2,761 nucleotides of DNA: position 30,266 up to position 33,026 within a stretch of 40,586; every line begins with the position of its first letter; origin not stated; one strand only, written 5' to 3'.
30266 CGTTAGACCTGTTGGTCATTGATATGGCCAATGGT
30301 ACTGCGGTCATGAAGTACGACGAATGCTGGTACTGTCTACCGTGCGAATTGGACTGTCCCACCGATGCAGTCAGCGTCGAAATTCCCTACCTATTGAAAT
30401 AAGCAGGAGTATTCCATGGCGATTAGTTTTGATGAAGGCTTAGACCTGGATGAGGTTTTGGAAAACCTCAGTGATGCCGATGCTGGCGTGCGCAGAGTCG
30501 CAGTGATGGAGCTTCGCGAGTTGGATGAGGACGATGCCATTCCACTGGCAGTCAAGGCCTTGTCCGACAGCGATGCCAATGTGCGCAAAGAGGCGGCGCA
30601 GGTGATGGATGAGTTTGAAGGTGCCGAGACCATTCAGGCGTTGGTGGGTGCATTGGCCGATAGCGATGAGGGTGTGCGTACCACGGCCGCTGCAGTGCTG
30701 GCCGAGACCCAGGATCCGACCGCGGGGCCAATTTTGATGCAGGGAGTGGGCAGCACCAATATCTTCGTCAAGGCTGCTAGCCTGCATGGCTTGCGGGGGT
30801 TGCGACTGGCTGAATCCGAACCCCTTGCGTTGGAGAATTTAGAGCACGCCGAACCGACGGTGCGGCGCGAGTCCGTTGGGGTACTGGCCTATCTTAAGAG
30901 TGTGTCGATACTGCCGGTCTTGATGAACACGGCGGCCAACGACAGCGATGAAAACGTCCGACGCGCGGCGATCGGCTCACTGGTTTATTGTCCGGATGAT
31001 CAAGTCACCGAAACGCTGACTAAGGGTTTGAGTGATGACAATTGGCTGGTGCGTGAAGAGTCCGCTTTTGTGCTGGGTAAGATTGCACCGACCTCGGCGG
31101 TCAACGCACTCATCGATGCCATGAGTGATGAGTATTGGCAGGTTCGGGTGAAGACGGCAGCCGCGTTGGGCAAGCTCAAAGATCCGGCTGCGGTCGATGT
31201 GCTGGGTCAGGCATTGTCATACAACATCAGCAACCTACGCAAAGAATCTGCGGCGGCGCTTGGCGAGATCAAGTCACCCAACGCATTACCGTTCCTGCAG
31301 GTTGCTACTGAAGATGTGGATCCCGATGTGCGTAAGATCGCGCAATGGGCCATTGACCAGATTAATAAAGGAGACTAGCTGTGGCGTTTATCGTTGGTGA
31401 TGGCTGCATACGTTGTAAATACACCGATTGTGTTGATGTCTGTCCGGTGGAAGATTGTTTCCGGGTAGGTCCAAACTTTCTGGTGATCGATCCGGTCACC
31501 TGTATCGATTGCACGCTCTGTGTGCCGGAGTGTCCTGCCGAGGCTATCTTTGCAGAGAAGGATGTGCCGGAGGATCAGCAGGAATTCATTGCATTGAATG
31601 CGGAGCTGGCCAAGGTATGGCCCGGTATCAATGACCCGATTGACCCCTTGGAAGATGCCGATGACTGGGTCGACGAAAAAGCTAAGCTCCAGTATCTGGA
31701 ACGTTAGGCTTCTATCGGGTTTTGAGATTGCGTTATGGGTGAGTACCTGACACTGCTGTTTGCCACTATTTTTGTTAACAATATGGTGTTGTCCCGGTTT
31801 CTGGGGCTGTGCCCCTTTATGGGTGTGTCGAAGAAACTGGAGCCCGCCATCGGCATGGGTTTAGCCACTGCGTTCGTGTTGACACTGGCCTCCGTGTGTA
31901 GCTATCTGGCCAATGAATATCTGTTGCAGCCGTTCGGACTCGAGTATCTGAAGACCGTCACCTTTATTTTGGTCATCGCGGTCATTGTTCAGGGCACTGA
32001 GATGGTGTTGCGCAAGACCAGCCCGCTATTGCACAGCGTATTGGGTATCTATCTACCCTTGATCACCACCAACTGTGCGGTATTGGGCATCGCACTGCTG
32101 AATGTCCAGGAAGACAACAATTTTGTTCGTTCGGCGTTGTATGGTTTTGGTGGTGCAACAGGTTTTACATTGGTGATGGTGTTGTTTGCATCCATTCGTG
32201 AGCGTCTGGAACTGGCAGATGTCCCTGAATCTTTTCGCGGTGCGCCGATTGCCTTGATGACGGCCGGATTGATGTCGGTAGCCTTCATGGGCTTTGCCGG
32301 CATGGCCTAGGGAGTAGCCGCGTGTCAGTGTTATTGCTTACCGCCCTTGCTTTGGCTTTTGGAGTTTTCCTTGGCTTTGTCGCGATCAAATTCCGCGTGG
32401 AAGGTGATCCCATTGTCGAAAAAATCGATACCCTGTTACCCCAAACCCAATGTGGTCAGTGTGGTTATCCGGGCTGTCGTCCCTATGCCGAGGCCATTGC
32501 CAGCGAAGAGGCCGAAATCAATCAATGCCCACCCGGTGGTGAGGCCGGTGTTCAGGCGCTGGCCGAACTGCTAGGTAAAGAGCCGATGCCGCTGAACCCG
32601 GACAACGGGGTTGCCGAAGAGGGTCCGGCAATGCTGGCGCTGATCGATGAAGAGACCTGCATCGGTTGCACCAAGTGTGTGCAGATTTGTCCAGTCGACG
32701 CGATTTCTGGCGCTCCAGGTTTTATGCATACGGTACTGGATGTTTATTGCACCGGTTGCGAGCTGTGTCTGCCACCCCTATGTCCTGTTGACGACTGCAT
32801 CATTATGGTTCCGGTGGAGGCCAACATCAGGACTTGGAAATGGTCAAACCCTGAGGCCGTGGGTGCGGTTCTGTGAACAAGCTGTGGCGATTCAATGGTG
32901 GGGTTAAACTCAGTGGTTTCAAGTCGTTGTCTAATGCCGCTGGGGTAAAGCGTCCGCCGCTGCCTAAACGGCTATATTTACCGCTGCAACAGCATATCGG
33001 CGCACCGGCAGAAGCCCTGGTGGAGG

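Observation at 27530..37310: Thirteen co-directional, near-gapless genes link an AprAB-like enzyme, a HEAT protein and FdxA directly to RnfABCDGE-RseC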

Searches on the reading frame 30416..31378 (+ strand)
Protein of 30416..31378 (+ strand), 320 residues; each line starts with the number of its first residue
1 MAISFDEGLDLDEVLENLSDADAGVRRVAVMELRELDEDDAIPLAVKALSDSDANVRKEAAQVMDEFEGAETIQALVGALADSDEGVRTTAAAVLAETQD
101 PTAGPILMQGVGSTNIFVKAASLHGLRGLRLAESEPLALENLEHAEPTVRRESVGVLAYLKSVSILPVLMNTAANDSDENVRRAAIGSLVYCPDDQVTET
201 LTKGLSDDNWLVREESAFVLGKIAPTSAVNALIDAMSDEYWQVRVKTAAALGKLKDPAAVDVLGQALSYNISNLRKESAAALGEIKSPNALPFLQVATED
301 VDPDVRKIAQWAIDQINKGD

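Call 3: search_protein_families(library=pfam, proteins=[window:30416-31378:+])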
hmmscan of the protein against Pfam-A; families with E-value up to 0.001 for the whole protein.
window:30416-31378:+ (320 aa): 9 families
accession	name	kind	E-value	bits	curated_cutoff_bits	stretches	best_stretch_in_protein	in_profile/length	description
PF13646.12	HEAT_2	-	6e-72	238.4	27.7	7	230-313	2-87/88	HEAT repeats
PF02985.28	HEAT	-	7.1e-33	110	23.5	0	200-225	4-29/31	HEAT repeat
PF03130.22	HEAT_PBS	-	1.3e-24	84.3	20.9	0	243-268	1-26/27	PBS lyase HEAT-like repeat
PF13513.12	HEAT_EZ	-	9.6e-12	45.6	27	0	275-313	4-52/55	HEAT-like repeat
PF12717.13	Cnd1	-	1.2e-11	45.4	26.4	0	47-101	28-88/162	non-SMC mitotic condensation complex subunit 1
PF00514.29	Arm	-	1.7e-08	34.6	20.6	0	39-61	11-33/41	Armadillo/beta-catenin-like repeat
PF25786.1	HEAT_GCN1_C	-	3.5e-05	24.3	27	0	199-250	30-90/151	GCN1-like, C-terminal HEAT repeats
PF21581.3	SCD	-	5.8e-05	23.8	27.5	0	17-40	38-61/75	Stromalin conservative domain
PF01602.26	Adaptin_N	-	0.00033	19.8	37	0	12-64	154-203/524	Adaptin N terminal region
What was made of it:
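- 30416..31378 (+): HEAT-repeat protein, probably a scaffold or third subunit. Pfam HEAT_2 at 6e-72 (call 3).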

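Call 4: search_protein_families(library=ncbifam, proteins=[window:30416-31378:+])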
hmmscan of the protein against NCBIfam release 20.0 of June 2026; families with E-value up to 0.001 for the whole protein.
window:30416-31378:+ (320 aa): 7 families
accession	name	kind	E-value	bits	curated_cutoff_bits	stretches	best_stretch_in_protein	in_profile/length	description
NF010374.0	PRK13800.1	equivalog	1.3e-25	89.8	1196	2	61-313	643-895/898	fumarate reductase/succinate dehydrogenase flavoprotein subunit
NF045915.1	PhycobilmeDegNblB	equivalog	1e-23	84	300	3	239-317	111-189/214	phycobilisome degradation protein NblB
NF058502.1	phyc_lyase_CpcE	equivalog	1.6e-15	57.3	330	2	211-270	57-116/260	C-phycocyanin alpha-cysteine-84 phycocyanobilin lyase subunit CpcE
NF058515.1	phyc_lyase_CpcF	equivalog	1.5e-12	47.6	220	1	81-221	10-160/200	C-phycocyanin alpha-cysteine-84 phycocyanobilin lyase subunit CpcF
NF007244.0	PRK09687.1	equivalog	3.1e-09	36.5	275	1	172-317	136-280/285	putative lyase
TIGR02270.1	TIGR02270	subfamily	1.6e-08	34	206.8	1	20-241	66-283/410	TIGR02270 family protein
NF058505.1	phyc_lyase_CpeY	equivalog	6.8e-08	31.5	600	0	274-318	68-112/419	C-phycoerythrin alpha-cysteine-82 phycoerythrobilin lyase CpeY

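Call 35: search_solved_structures(query=window:30416-31378:+, max_evalue=0.00001)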
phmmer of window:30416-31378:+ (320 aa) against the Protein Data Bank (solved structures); distinct sequences matched with E-value up to 0.00001: 22.
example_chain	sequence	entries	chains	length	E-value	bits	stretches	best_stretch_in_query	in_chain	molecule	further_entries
9sah_A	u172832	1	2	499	7e-52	180.1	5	173-307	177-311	E4-NB2 synthetic fusion protein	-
6ft5_A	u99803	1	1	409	4.5e-45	157.8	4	174-308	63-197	alphaRep A3_A3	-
6fsq_A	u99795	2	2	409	3.7e-42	148.2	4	174-308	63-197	alphaRep A3_bGFPD | A3_bGFPD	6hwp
4zv6_A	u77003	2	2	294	3.9e-35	125.2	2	194-317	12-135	AlphaRep-7 | alpha-Rep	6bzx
6gwc_C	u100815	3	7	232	1.8e-32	116.4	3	194-316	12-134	iE5 ALPHAREP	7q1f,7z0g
4xl5_C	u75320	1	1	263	7.2e-30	107.9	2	194-316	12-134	bGFP-A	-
7p0h_A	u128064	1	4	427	3.3e-27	99.2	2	172-255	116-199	Helicobacter pylori ComF fused to an artificial alphaREP crystallization helper (named B2)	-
6gx7_E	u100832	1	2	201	5e-27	98.6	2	176-307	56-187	iiiA5 ALPHAREP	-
3ltm_A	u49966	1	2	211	1.4e-26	97.1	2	174-308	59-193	Alpha-Rep4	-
5dcq_A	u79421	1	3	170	4.6e-25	92.1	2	194-317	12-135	artificial repeat proteins (alphaREP3)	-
3ltj_A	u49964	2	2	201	1.8e-24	90.2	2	174-308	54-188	AlphaRep-4 | bA3-2: binder of A3 protein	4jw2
8aw4_A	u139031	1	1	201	2.8e-22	83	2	194-308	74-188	ALPHAREP bB-E3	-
9rhz_A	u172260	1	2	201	9.2e-22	81.3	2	194-308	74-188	ALPHAREP bE5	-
8aw4_B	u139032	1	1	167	4.5e-21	79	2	212-312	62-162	ALPHAREP bGFPD-YY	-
6gwd_G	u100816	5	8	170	5e-18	69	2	194-267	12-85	iiH5 ALPHAREP | iih5 Alpha Repeating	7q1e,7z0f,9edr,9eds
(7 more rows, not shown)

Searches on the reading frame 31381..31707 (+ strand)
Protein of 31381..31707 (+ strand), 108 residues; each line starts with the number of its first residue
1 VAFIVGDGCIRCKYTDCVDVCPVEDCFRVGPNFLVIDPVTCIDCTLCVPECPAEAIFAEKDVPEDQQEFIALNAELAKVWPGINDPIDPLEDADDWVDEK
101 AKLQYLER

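Call 3: search_protein_families(library=pfam, proteins=[window:31381-31707:+])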
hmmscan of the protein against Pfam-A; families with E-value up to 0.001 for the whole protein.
window:31381-31707:+ (108 aa): 11 families
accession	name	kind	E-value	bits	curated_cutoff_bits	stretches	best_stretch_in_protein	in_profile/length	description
PF11953.13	DUF3470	-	1.1e-15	57.7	23.2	1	67-108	1-42/42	Domain of unknown function (DUF3470)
PF13237.11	Fer4_10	-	6.9e-07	29.5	25.5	2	4-52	4-53/53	4Fe-4S dicluster domain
PF12838.12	Fer4_7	-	9.3e-07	29.7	27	1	9-55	2-52/52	4Fe-4S dicluster domain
PF12837.12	Fer4_6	-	5.2e-06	26.6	25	1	35-56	3-24/24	4Fe-4S binding domain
PF12797.12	Fer4_2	-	5.4e-06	26.5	24.5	0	35-53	4-22/22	4Fe-4S binding domain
PF14697.11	Fer4_21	-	5.8e-06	26.8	35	0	35-58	2-28/59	4Fe-4S dicluster domain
PF13183.11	Fer4_8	-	1.8e-05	25.6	27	0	40-62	4-26/68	4Fe-4S dicluster domain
PF13534.11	Fer4_17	-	2.7e-05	25.1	22.2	0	41-58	2-19/61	4Fe-4S dicluster domain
PF13484.11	Fer4_16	-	3e-05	25.1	30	1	40-68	1-29/66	4Fe-4S double cluster binding domain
PF00037.32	Fer4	-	3e-05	24.1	21.1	1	35-56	2-23/24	4Fe-4S binding domain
PF13187.11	Fer4_9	-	6.9e-05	23.2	27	0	41-60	2-21/52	4Fe-4S dicluster domain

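Call 4: search_protein_families(library=ncbifam, proteins=[window:31381-31707:+])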
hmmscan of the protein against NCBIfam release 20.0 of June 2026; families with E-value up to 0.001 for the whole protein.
window:31381-31707:+ (108 aa): 25 families
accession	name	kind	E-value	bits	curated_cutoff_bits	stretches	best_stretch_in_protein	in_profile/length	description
NF045490.1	FdxA_Protbact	equivalog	6.4e-43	145.3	135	1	1-104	1-103/104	ferredoxin FdxA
NF045480.1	FdxA_Actino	equivalog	1.4e-17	63.9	125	1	1-77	1-76/107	ferredoxin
NF058577.1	FdxA_fam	equivalog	1e-09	38.5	65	1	1-55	1-52/52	4Fe-4S ferredoxin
NF045874.1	Vhu_polyferre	exception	5.3e-08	32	600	1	4-70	125-188/381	F420-non-reducing hydrogenase associated-polyferredoxin VhuB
NF045797.1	DsrO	equivalog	6.3e-08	32.3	200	1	9-69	103-163/235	sulfate reduction electron transfer complex DsrMKJOP subunit DsrO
NF011569.0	PRK14993.1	equivalog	1.2e-07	31.5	416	1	9-62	100-153/244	tetrathionate reductase subunit TtrB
TIGR01944.1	rnfB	subfamily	1.2e-06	28.2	68.7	1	2-66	108-169/190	RnfABCDGE type electron transport complex subunit B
TIGR04105.1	FeFe_hydrog_B1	subfamily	1.7e-06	27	450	1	2-59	106-162/462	monomeric [FeFe] hydrogenase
NF041715.1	arsenate_red_ArrB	equivalog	4.7e-06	26.3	450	1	9-65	57-113/233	arsenate respiratory reductase iron-sulfur subunit ArrB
NF033683.1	di_4Fe-4S_YfhL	equivalog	5.1e-06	26.7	86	1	40-62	8-30/80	YfhL family 4Fe-4S dicluster ferredoxin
NF038196.1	ferrodoxin_EFR1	subfamily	7.7e-06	26.1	75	1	3-62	180-235/242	EFR1 family ferrodoxin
NF003475.0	PRK05113.1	equivalog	2.4e-05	24.3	203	1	1-59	107-163/190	electron transport complex subunit RsxB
NF040864.1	HgcB_ferredoxin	equivalog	2.4e-05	24.1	99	1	7-62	14-67/93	mercury methylation ferredoxin HgcB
NF040770.1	hetero_SS_HdrA2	exception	2.7e-05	22.5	1100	1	2-61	572-628/777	CoB-CoM heterodisulfide reductase HdrA2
TIGR03224.1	benzo_boxA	equivalog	0.00015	20.8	459.2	1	7-66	10-66/411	benzoyl-CoA 2,3-epoxidase subunit BoxA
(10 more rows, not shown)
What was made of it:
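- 31381..31707 (+): FdxA, a 7Fe (FdI-type) ferredoxin. It is the presumed electron carrier to the enzyme. NF045490 at 145.3 bits against 135, plus DUF3470 (calls 3, 4).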

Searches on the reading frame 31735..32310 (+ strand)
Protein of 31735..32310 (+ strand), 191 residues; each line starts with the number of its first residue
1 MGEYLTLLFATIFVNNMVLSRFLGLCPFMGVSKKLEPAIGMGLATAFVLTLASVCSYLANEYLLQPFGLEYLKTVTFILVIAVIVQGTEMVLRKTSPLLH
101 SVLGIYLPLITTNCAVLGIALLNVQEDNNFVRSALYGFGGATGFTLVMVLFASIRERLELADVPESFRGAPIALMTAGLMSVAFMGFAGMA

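Call 3: search_protein_families(library=pfam, proteins=[window:31735-32310:+])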
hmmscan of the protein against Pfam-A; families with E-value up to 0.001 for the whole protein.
window:31735-32310:+ (191 aa): 1 family
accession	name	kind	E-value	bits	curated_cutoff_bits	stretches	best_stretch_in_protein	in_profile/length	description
PF02508.19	Rnf-Nqr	-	1.9e-60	204.3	23.8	1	4-190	1-173/174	Rnf-Nqr subunit, membrane protein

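Call 4: search_protein_families(library=ncbifam, proteins=[window:31735-32310:+])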
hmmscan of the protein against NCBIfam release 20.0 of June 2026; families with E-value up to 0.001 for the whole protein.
window:31735-32310:+ (191 aa): 11 families
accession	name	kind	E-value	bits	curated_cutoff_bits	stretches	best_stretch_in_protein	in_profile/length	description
NF003481.0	PRK05151.1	equivalog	3.4e-93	311.2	240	1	1-190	1-190/193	electron transport complex subunit RsxA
TIGR01943.1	rnfA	subfamily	2.6e-85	285.6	229.3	1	3-190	2-189/190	RnfABCDGE type electron transport complex subunit A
NF041835.1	rnfA_Methano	equivalog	4e-60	203.6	300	1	5-187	7-189/195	Rnf electron transport complex subunit RnfA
TIGR01940.1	nqrE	equivalog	3.9e-52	177.5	247.55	1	3-190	2-199/200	NADH:ubiquinone reductase (Na(+)-transporting) subunit E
NF002200.0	PRK01061.1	equivalog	5.3e-43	147.4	351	1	5-190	12-209/250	Na(+)-translocating NADH-quinone reductase subunit E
NF009108.0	PRK12456.1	equivalog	9.3e-42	143.4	398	1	3-190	4-197/199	Na(+)-translocating NADH-quinone reductase subunit E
NF009070.0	PRK12405.1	subfamily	1e-27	96.8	184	1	3-158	3-152/231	electron transport complex subunit RsxE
TIGR01948.1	rnfE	subfamily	2.7e-26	92.4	213.4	1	9-158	5-148/196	RnfABCDGE type electron transport complex subunit E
NF041839.1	rnfE_Methano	equivalog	6e-22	78.5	350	1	12-163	10-155/203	Rnf electron transport complex subunit RnfE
NF006777.0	PRK09292.1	equivalog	2.9e-17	63.1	235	1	5-158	8-155/209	NADH:ubiquinone reductase (Na(+)-transporting) subunit D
TIGR01939.1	nqrD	equivalog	1.6e-15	57.5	244.85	1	4-159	6-155/207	NADH:ubiquinone reductase (Na(+)-transporting) subunit D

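Call 65: find_related_loci(query=A3, collection=metagenome_contigs, flank=10000)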
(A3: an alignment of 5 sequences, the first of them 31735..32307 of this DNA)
Query A3 (191 aa) in metagenome_contigs; peptide patterns used: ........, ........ (x = any residue, [..] = any of these).
600 stretches matched a pattern (row limit reached: there are more); 599 encode a relative of the query (tblastn E <= 1e-3); the best 80 are kept; 80 distinct loci.
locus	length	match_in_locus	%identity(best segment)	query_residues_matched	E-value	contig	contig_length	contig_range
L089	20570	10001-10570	73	1-190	6e-89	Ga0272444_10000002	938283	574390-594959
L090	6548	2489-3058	71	1-190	8e-89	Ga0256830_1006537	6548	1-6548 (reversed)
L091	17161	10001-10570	69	1-190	3e-88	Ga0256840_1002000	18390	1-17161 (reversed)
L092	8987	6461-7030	72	1-190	3e-88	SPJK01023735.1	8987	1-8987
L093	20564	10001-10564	72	3-190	2e-88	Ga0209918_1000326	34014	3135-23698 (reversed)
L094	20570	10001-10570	70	1-190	6e-88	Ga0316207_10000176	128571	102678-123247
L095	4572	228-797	69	1-190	2e-87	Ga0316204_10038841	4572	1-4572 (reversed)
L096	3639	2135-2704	69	1-190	8e-88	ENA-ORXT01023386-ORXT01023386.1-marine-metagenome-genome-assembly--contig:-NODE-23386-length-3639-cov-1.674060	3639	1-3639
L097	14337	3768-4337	69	1-190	8e-87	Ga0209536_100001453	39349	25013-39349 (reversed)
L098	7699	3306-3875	71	1-190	8e-87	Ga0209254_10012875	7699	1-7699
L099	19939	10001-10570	70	1-190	8e-87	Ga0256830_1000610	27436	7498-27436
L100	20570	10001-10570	70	1-190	6e-87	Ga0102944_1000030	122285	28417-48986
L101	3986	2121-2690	69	1-190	3e-87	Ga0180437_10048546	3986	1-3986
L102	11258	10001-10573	69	1-191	7e-87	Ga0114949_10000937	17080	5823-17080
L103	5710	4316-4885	69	1-190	1e-86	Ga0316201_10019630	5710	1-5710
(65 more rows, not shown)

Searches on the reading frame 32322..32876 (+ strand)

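Call 3: search_protein_families(library=pfam, proteins=[window:32322-32876:+])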
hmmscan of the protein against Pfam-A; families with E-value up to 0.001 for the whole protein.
window:32322-32876:+ (184 aa): 8 families
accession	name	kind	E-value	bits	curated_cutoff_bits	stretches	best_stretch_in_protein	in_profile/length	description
PF04060.18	FeS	-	1.7e-16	60.1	23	1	39-71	1-33/33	Putative Fe-S cluster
PF14697.11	Fer4_21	-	2.7e-16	59.9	35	1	106-162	1-59/59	4Fe-4S dicluster domain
PF00037.32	Fer4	-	3.8e-08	33.2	21.1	1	108-129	3-24/24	4Fe-4S binding domain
PF12837.12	Fer4_6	-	1.6e-06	28.2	25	1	107-128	3-24/24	4Fe-4S binding domain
PF12797.12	Fer4_2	-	1.1e-05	25.5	24.5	1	107-125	4-22/22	4Fe-4S binding domain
PF25160.1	LdpA_Fe-S-bd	-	1.8e-05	24.9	27.6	1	108-129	23-44/49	LdpA Fe-S cluster-binding domain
PF12838.12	Fer4_7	-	7.4e-05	23.6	27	1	112-156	1-50/52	4Fe-4S dicluster domain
PF13484.11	Fer4_16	-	0.00077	20.6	30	1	112-131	1-20/66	4Fe-4S double cluster binding domain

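Call 4: search_protein_families(library=ncbifam, proteins=[window:32322-32876:+])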
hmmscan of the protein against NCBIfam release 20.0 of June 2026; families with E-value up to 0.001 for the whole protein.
window:32322-32876:+ (184 aa): 30 families (the best 25 are shown)
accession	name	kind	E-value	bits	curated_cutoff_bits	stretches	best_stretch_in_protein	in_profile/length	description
NF003475.0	PRK05113.1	equivalog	2e-75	252.8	203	1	2-177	7-177/190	electron transport complex subunit RsxB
TIGR01944.1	rnfB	subfamily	2.8e-71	239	68.7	1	3-178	8-178/190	RnfABCDGE type electron transport complex subunit B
NF005415.0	PRK06991.1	equivalog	2.7e-64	217.6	281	1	31-179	7-152/284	electron transport complex subunit RsxB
NF006446.0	PRK08764.1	equivalog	6.3e-50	168.7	220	1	30-164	7-137/139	Rnf electron transport complex subunit RnfB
NF005506.0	PRK07118.1-5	equivalog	8.3e-23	81.2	388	2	3-86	10-93/279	Fe-S cluster domain-containing protein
NF041836.1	rnfB_Methano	equivalog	1e-22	80.9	445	1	2-87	10-95/265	Rnf electron transport complex subunit RnfB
NF005503.0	PRK07118.1-2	equivalog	3.3e-22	79.1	252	1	2-87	5-91/292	RnfABCDGE type electron transport complex subunit B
NF005505.0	PRK07118.1-4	equivalog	4.2e-22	78.9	378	1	2-87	10-95/265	Fe-S cluster domain-containing protein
NF005504.0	PRK07118.1-3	equivalog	3.7e-21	75.7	437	1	2-93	7-99/293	Fe-S cluster domain-containing protein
NF004859.0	PRK06214.1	equivalog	7.5e-10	38.1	432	1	27-86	84-143/539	sulfite reductase subunit alpha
NF006183.0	PRK08318.1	equivalog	1e-08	34.4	335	1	76-175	308-411/422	NAD-dependent dihydropyrimidine dehydrogenase subunit PreA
TIGR02700.1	flavo_MJ0208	hypoth_equivalog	1e-07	31.5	251.35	1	107-177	144-212/234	dihydromethanopterin reductase (acceptor)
NF003195.0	PRK04165.1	equivalog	1.3e-07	30.9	306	1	37-84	10-57/450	acetyl-CoA decarbonylase/synthase complex subunit gamma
TIGR02179.1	PorD_KorD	subfamily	2.1e-06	27.8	60.05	1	107-164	21-76/78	2-oxoacid:acceptor oxidoreductase, delta subunit, pyruvate/2-ketoisovalerate family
NF045874.1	Vhu_polyferre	exception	2.3e-06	26.6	600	1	108-163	193-247/381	F420-non-reducing hydrogenase associated-polyferredoxin VhuB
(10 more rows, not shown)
